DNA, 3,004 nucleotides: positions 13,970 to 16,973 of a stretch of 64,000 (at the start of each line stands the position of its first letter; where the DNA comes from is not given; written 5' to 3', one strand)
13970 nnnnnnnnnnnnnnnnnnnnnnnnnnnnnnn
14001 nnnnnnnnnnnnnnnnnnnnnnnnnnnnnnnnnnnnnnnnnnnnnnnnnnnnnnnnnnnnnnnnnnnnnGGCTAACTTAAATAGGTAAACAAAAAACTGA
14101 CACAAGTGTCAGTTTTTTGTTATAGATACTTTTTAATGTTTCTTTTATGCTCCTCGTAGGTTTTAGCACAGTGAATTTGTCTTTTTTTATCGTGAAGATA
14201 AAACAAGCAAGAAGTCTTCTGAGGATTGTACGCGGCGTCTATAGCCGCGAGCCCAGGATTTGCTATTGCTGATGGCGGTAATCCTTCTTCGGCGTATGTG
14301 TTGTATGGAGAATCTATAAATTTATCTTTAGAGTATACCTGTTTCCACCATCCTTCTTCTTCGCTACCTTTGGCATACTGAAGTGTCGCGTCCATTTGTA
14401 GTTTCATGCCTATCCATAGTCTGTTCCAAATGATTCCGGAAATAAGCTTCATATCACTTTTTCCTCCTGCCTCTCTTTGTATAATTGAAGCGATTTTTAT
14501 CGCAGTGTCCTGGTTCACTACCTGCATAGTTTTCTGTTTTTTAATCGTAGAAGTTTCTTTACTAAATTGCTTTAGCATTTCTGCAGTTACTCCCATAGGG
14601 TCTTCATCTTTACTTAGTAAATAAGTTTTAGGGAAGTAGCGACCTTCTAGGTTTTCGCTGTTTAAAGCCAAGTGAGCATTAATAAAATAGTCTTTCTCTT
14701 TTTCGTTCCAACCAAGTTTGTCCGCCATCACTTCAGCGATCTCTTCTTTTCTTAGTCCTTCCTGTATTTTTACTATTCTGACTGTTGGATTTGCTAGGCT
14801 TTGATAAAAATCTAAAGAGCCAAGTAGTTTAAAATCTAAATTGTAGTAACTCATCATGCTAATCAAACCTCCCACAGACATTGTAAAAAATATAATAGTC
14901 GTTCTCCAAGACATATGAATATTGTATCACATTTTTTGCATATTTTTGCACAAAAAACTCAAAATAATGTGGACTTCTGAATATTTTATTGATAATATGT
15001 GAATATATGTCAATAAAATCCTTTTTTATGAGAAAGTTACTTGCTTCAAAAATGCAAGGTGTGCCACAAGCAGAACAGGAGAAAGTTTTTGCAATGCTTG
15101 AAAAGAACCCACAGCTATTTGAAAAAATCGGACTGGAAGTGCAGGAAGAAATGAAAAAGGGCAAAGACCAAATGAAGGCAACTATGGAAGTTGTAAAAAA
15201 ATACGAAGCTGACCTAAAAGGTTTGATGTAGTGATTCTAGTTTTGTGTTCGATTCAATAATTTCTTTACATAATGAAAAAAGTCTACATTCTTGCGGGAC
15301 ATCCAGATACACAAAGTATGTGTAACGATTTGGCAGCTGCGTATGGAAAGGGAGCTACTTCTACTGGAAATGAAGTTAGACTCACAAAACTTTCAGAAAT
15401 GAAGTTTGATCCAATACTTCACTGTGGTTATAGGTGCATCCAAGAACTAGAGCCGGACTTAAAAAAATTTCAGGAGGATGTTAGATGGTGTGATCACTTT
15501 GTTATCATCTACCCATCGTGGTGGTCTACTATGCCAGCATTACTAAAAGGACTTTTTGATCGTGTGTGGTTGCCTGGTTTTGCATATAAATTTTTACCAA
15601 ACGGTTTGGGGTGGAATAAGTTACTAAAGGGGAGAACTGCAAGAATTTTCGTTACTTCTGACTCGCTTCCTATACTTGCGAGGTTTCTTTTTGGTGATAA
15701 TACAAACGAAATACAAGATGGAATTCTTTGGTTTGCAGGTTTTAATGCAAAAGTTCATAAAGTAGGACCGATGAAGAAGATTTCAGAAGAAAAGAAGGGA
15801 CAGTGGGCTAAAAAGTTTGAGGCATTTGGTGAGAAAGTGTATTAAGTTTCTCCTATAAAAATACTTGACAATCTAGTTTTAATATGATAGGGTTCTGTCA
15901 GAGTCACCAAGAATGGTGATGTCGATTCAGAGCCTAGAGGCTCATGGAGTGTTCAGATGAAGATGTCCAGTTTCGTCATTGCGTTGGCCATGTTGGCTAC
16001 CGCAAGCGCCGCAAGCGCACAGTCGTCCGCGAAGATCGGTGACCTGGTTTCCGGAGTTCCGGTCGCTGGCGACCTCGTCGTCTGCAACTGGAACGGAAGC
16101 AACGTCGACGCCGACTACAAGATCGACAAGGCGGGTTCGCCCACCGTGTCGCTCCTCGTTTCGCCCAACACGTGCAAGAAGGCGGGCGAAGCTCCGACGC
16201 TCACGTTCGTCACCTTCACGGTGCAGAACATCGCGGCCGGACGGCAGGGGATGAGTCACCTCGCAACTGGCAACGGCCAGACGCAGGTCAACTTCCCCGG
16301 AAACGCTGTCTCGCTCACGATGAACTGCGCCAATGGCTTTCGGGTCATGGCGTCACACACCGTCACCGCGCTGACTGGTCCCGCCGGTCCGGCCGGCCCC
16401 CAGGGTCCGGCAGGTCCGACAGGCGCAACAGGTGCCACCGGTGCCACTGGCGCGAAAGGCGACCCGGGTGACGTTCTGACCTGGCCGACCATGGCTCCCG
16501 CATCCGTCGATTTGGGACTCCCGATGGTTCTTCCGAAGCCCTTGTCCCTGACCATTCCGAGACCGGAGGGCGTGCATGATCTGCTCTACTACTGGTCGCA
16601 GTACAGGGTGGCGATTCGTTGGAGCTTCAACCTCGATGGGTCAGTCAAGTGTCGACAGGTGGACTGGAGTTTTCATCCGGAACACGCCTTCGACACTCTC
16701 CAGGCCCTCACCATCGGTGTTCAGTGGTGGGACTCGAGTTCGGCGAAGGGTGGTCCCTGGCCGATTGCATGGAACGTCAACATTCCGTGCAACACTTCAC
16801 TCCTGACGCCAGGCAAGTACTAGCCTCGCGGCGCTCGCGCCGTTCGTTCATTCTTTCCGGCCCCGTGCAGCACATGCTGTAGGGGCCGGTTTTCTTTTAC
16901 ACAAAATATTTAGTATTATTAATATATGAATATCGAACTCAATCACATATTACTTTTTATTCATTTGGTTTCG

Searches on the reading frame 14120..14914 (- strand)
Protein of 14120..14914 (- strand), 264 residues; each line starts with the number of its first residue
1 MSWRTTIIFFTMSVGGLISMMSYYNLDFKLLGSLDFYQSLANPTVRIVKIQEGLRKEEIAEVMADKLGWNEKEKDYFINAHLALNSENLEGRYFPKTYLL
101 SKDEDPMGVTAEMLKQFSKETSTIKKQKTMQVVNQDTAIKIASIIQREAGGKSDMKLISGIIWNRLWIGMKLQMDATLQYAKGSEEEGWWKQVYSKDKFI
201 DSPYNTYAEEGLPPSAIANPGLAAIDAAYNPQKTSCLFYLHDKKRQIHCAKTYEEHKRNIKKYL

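Call 12: search_protein_families(library=pfam, proteins=[window:14120-14914:-], max_evalue=0.01)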
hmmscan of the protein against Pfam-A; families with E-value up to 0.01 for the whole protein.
window:14120-14914:- (264 aa): 1 family
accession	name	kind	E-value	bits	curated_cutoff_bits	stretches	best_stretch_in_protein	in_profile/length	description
PF02618.21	YceG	-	2.8e-58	198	32.4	1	35-262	56-275/275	YceG-like family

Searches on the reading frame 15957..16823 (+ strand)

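Call 12: search_protein_families(library=pfam, proteins=[window:15957-16823:+], max_evalue=0.01)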
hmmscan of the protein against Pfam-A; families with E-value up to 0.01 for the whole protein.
window:15957-16823:+ (288 aa): 1 family
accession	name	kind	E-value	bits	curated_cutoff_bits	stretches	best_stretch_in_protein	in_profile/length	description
PF01391.23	Collagen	-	3.4e-05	24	27.2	1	141-171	4-34/60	Collagen triple helix repeat (20 copies)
